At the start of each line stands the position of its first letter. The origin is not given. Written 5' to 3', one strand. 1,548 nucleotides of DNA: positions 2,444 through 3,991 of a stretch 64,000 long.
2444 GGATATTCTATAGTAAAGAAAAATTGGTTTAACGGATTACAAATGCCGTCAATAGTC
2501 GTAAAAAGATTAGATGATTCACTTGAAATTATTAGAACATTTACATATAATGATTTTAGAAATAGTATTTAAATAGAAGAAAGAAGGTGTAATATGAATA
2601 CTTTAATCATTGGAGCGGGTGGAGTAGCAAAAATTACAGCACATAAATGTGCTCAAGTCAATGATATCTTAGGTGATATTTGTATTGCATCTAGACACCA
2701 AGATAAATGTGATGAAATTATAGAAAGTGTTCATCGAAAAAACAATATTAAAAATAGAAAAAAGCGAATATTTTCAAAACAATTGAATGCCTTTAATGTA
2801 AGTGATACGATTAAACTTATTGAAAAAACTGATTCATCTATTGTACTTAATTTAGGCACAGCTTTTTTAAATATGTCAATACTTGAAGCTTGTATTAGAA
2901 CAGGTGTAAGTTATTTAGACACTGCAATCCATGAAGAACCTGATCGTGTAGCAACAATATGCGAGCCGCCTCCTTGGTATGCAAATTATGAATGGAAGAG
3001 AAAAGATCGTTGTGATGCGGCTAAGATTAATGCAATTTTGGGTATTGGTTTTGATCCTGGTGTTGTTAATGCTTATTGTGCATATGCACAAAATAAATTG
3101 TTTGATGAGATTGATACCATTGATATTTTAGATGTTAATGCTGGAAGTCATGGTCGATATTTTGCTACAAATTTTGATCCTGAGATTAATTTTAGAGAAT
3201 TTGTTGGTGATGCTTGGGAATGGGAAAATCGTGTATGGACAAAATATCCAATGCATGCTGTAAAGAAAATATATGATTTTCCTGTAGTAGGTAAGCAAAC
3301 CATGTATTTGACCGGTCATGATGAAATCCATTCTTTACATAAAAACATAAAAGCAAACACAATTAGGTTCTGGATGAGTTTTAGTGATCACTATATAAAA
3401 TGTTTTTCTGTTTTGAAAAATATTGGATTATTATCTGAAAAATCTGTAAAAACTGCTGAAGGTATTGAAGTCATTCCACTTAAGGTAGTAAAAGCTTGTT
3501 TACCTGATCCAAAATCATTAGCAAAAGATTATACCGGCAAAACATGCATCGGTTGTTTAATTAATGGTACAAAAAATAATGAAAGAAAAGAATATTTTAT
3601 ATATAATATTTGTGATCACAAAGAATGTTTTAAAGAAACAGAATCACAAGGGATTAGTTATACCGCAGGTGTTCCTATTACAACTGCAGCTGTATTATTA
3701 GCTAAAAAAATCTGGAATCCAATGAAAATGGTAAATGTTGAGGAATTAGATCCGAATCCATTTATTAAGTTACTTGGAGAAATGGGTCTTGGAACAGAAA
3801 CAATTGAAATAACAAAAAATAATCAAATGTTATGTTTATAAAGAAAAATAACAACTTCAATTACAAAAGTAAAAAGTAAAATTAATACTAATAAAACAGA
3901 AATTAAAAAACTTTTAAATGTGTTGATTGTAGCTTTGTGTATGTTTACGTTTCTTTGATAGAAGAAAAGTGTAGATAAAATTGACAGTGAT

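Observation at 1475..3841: Plus-strand island encoding the carboxynorspermidine pathway (CANSDH plus CANSDC) in a virus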

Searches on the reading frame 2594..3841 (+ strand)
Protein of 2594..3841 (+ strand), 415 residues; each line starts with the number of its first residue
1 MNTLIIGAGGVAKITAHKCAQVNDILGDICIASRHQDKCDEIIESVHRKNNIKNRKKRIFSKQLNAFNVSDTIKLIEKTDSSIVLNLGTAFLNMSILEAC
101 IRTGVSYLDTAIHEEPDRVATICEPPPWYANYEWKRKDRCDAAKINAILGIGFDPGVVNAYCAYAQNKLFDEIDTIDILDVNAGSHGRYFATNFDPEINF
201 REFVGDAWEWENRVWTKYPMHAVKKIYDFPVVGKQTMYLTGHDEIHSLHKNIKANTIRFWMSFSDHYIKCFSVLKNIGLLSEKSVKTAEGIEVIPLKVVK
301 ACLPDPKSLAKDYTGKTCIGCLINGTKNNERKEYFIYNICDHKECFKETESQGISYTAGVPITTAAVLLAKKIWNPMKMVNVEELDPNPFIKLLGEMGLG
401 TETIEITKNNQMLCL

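Call 3: search_protein_families(library=ncbifam, proteins=[window:2594-3841:+])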
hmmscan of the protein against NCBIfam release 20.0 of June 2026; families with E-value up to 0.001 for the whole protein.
window:2594-3841:+ (415 aa): 1 family
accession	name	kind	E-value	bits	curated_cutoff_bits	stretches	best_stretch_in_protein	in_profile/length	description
NF043000.1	carsnrspmd_synth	equivalog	5.8e-141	470.4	800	1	1-406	1-403/405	carboxynorspermidine synthase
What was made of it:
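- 2594..3841 (+): CANSDH / CASDH: NADPH-dependent carboxy(nor)spermidine dehydrogenase (synthase), 415 aa. NF043000, 470 bits, E 6e-141 (call 3).
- On Carboxy(nor)spermidine dehydrogenase (CASDH/CANSDH, EC 1.5.1.43): 470.4 bits, E 6e-141, the only family hit (call 3).
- Checked: ORF2: the only NCBIfam hit is NF043000 carboxynorspermidine synthase, E 6e-141 (call 3).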

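Call 4: search_protein_families(library=pfam, proteins=[window:2594-3841:+])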
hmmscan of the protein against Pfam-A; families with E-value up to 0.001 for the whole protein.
window:2594-3841:+ (415 aa): 2 families
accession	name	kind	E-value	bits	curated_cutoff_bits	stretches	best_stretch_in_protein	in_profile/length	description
PF16653.10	Sacchrp_dh_C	-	1.7e-29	104.2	31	1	152-399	1-265/265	Saccharopine dehydrogenase C-terminal domain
PF03435.24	Sacchrp_dh_NADP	-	8.1e-27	94.5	25.1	1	4-147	2-128/129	Saccharopine dehydrogenase NADP binding domain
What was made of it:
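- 2594..3841 (+): Pfam Sacchrp_dh_NADP plus Sacchrp_dh_C (call 4).
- On Carboxy(nor)spermidine dehydrogenase (CASDH/CANSDH, EC 1.5.1.43): Pfam Sacchrp_dh_NADP (residues 4-147) plus Sacchrp_dh_C (152-399), call 4.
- Checked: Pfam finds Sacchrp_dh_NADP plus Sacchrp_dh_C (call 4).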

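Call 8: search_dna_similar(query=window:2594-3841:+, collection=phages, mode=protein, max_rows=30)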
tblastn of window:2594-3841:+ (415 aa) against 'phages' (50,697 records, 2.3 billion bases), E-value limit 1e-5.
Records with a match: 1; places in all: 1; records where one place covers at least 80% of the query: 1.
Best place of each record, by identity: <60% 1.
By first word of the organism name: Bacteriophage 1.
By host as written in the record: - 1.
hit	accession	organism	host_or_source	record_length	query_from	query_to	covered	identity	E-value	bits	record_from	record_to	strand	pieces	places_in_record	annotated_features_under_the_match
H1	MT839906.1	Bacteriophage sp.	human fecal samples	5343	61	394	80%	24.7%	3e-23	108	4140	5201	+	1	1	record has no annotation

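Call 14: find_encoding_contigs(protein=window:2594-3841:+, flank=10000, max_places=6)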
Protein window:2594-3841:+ (415 aa): 3 contigs read that carry it; 1 place shown.
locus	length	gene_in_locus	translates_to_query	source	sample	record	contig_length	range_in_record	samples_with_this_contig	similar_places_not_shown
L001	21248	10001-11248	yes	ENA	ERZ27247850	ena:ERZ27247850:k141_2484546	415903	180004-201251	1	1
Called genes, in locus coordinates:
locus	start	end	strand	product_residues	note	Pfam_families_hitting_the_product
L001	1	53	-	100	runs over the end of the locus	PF00076:RRM_1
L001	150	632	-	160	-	PF05406:WGR (weak)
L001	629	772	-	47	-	-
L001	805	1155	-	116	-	-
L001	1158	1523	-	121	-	PF18905:DUF5661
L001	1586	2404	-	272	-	-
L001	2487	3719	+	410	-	PF01385:OrfB_IS605, PF07282:Cas12f1-like_TNB (weak)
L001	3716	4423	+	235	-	-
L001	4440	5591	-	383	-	PF10127:RlaP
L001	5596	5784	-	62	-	-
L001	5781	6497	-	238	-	PF07505:DUF5131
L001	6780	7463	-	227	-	PF04446:Thg1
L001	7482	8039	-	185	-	-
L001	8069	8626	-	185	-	-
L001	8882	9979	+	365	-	PF00278:Orn_DAP_Arg_deC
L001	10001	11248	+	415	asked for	PF03435:Sacchrp_dh_NADP, PF16653:Sacchrp_dh_C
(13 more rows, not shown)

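Call 15: find_related_loci(query=window:2594-3838:+, collection=viral_contigs, flank=10000)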
Query window:2594-3838:+ (415 aa) in viral_contigs; peptide patterns used: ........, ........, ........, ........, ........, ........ (x = any residue, [..] = any of these).
4 stretches matched a pattern; 4 encode a relative of the query (tblastn E <= 1e-3); 4 distinct loci.
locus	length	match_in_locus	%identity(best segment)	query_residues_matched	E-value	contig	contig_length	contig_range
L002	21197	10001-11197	71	2-401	0e+0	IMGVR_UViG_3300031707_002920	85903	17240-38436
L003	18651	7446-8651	67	2-403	0e+0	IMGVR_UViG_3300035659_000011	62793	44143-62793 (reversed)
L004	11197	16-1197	60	4-401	3e-166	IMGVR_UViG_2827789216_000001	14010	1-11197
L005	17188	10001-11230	59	2-415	1e-164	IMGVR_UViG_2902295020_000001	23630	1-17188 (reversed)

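Call 18: find_homologous_proteins(query=window:2594-3838:+, max_evalue=1e-20)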
Query window:2594-3838:+ (415 aa): 7998 proteins with E <= 1e-20 among 8000 candidates; the best 120 are listed.
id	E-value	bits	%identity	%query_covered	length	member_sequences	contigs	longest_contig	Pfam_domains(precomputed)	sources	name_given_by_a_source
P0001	7.4e-287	969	100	100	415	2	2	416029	PF16653.11,PF03435.25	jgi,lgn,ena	-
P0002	2.6e-210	717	75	97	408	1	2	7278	PF16653.11,PF03435.25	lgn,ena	-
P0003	1.1e-209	715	74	97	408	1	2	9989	PF16653.11,PF03435.25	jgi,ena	-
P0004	5.7e-206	702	73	98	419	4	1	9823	PF16653.11,PF03435.25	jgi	jgi:saccharopine dehydrogenase-like NADP-dependent oxidoreductase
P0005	1.2e-205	701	72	97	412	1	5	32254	PF16653.11,PF03435.25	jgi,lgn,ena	jgi:Saccharopine dehydrogenase and related proteins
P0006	7.7e-205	699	73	98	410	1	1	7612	PF16653.11,PF03435.25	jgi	-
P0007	4.5e-204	696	72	97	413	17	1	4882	PF16653.11,PF03435.25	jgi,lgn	jgi:saccharopine dehydrogenase-like NADP-dependent oxidoreductase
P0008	8.3e-204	695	73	98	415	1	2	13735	PF16653.11,PF03435.25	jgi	jgi:saccharopine dehydrogenase-like NADP-dependent oxidoreductase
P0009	8.8e-203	692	73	97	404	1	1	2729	PF16653.11,PF03435.25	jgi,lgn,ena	-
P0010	1.6e-202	691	73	97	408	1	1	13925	PF16653.11,PF03435.25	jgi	-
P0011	1.4e-201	688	73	97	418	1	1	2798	PF16653.11,PF03435.25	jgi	jgi:saccharopine dehydrogenase-like NADP-dependent oxidoreductase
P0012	1.4e-201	688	72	98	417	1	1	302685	PF16653.11,PF03435.25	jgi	jgi:saccharopine dehydrogenase-like NADP-dependent oxidoreductase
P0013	3.2e-200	683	72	98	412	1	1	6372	PF16653.11,PF03435.25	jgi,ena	-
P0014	1.4e-199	681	71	97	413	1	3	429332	PF16653.11,PF03435.25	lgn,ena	-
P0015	1.6e-199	681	71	97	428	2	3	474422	PF16653.11,PF03435.25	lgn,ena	-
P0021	2.7e-196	670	72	96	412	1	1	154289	PF16653.11,PF03435.25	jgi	jgi:saccharopine dehydrogenase-like NADP-dependent oxidoreductase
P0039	1.0e-192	659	69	97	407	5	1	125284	PF16653.11,PF03435.25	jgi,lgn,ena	-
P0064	5.8e-191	653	70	97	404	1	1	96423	PF16653.11,PF03435.25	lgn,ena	-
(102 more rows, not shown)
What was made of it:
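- On Phage auxiliary metabolic gene (virus-encoded polyamine biosynthesis): Two independent assemblies of about 416 kb (calls 14, 18).
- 415,903-bp contig, with a 416,029-bp twin in another assembly (calls 14, 18).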

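Call 19: search_solved_structures(query=window:2594-3838:+, show_alignments=1)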
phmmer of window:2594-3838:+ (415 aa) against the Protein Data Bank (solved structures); distinct sequences matched with E-value up to 0.001: 4.
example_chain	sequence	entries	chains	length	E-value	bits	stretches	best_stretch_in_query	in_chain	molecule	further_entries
4ina_A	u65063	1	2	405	1.3e-99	337.1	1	3-405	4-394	saccharopine dehydrogenase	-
8h4z_A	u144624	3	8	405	3.3e-95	322.5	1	3-405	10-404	Saccharopine dehydrogenase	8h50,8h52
4rl6_A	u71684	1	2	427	7.8e-95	321.3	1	3-405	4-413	Saccharopine dehydrogenase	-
8deb_A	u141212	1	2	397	7e-92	311.6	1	3-400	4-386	Carboxyspermidine dehydrogenase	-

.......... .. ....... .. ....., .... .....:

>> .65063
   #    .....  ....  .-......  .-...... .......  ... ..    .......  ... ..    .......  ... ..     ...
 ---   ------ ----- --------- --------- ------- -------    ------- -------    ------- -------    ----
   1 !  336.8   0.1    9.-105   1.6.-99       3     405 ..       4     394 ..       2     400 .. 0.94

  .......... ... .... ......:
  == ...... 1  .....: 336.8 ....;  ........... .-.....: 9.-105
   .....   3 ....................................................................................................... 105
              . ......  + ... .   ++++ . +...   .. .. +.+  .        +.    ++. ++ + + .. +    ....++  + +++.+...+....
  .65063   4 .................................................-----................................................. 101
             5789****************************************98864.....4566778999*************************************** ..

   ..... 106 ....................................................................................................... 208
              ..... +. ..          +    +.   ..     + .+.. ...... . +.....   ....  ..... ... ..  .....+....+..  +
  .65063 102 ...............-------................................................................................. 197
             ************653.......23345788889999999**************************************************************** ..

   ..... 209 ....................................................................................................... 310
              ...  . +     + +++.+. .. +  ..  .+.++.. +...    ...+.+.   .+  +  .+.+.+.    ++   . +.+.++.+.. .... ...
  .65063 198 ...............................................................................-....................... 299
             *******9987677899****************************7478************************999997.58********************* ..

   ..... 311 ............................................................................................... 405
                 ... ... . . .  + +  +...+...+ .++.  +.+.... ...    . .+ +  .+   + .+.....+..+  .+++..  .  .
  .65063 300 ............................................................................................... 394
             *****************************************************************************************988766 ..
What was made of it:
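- Checked: The best structures are the CASDHs 4ina, 8h4z, 4rl6 and 8deb, E 1e-99 to 7e-92 (call 19).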

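Call 24: find_encoding_contigs(protein=P0014, flank=10000, max_places=3)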
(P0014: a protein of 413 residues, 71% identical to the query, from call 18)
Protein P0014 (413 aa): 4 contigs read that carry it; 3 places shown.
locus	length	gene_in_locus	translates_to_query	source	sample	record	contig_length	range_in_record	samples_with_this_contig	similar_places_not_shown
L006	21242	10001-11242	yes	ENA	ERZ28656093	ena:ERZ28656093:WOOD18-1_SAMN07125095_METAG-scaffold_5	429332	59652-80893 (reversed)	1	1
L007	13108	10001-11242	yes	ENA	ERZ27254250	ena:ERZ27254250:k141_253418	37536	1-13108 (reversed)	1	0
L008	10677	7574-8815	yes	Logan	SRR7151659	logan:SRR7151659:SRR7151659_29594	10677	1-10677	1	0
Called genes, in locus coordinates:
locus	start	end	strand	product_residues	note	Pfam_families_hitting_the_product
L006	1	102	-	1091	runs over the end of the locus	-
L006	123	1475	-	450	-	-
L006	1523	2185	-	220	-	-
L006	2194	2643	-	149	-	-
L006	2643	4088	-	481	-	PF01391:Collagen (weak)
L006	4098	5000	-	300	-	-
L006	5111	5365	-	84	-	-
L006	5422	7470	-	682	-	-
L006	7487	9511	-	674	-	-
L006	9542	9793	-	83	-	-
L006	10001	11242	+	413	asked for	PF03435:Sacchrp_dh_NADP, PF16653:Sacchrp_dh_C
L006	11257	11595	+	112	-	-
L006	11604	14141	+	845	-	PF24308:DUF7487, PF25680:Mom (weak)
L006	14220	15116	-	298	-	-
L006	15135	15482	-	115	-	-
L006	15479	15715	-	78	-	-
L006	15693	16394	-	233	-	-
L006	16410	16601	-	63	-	-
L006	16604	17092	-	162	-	PF13620:CarboxypepD_reg (weak)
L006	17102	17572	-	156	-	-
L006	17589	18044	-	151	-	-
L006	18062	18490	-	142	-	-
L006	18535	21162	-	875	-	-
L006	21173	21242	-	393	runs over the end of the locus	PF01391:Collagen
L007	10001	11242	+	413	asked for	PF03435:Sacchrp_dh_NADP, PF16653:Sacchrp_dh_C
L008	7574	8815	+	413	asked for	PF03435:Sacchrp_dh_NADP, PF16653:Sacchrp_dh_C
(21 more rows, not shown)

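Call 25: find_encoding_contigs(protein=P0015, flank=10000, max_places=3)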
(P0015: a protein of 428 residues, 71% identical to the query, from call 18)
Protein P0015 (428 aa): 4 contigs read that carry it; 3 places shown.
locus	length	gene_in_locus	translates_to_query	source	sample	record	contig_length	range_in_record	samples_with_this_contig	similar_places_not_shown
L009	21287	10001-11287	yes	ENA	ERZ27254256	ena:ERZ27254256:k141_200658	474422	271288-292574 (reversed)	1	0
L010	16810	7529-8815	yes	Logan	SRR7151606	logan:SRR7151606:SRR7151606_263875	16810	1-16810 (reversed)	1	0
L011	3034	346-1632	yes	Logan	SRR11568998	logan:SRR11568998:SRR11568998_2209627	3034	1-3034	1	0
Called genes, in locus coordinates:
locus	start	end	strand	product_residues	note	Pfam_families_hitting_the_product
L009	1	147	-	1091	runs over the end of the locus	-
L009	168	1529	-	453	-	-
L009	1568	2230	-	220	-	-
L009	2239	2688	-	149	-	-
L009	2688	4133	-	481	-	PF01391:Collagen (weak)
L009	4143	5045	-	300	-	-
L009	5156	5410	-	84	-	-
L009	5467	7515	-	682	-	-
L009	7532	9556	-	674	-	-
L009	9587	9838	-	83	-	-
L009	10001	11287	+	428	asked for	PF03435:Sacchrp_dh_NADP, PF16653:Sacchrp_dh_C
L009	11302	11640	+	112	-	-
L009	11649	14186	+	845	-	PF24308:DUF7487, PF25680:Mom (weak)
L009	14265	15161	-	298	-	-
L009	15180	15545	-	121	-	-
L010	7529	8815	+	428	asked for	PF03435:Sacchrp_dh_NADP, PF16653:Sacchrp_dh_C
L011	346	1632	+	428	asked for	PF03435:Sacchrp_dh_NADP, PF16653:Sacchrp_dh_C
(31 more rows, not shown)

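Call 27: search_protein_families(library=pfam, proteins=[L006:11257-11595:+, L006:11604-14141:+, L006:7487-9511:-, L006:5422-7470:-, L006:18535-21162:-, L006:14220-15116:-, L006:123-1475:-], max_evalue=0.01)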
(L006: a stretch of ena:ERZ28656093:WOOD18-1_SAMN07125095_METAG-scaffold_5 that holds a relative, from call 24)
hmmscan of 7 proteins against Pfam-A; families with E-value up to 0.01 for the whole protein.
L006:11257-11595:+ (112 aa): 0 families

L006:11604-14141:+ (845 aa): 2 families
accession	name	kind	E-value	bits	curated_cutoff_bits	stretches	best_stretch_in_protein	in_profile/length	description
PF24308.1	DUF7487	-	4.4e-17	63.2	27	2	101-192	21-112/220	Family of unknown function (DUF7487)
PF25680.1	Mom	-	2.1e-08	34.5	27.1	1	490-567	78-157/202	Mom protein family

L006:7487-9511:- (674 aa): 0 families

L006:5422-7470:- (682 aa): 0 families

L006:18535-21162:- (875 aa): 1 family
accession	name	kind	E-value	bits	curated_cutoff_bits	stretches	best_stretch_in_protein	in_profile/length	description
PF01391.23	Collagen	-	1.2e-35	121.5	27.2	5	495-545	8-58/60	Collagen triple helix repeat (20 copies)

L006:14220-15116:- (298 aa): 0 families

L006:123-1475:- (450 aa): 0 families
